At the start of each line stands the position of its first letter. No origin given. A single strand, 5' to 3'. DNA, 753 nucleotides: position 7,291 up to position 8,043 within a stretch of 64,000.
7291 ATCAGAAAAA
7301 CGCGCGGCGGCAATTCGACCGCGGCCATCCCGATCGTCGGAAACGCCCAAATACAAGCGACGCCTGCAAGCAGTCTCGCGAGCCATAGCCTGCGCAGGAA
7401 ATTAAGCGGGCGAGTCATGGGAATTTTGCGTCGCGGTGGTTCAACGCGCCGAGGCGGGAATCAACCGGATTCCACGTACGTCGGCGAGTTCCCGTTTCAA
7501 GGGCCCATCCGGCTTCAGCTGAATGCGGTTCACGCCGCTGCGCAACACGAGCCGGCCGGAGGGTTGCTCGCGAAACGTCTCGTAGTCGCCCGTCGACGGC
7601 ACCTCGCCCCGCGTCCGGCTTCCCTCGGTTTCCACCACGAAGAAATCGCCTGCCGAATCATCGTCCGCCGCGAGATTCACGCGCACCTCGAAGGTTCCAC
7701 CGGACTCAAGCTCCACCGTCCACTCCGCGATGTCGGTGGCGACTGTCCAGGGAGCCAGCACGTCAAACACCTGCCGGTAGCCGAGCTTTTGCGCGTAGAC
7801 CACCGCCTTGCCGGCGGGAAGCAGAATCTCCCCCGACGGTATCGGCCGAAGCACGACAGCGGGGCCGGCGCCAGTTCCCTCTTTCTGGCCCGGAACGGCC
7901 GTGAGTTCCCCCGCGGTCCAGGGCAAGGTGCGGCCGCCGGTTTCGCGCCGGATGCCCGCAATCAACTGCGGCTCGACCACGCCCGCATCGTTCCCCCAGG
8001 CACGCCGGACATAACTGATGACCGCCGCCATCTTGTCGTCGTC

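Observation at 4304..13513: Apparent operon coupling a TonB-dependent receptor to a periplasmic sugar-dehydrogenase/HEAT/cytochrome c fusion, a CE12-like acetylesterase and an Ig-like secreted protein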

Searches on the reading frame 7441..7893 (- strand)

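Call 71: search_protein_families(library=pfam, proteins=[window:7441-7893:-], max_evalue=10)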
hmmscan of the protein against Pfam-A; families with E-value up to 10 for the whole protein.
window:7441-7893:- (150 aa): 2 families
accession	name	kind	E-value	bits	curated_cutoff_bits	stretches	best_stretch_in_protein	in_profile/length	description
PF25275.1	Golvesin_C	-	0.014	15.9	31.6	1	47-94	35-82/132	Golvesin C-terminal domain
PF03422.21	CBM_6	-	0.094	13.5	28.9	1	54-138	32-117/125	Carbohydrate binding module (family 6)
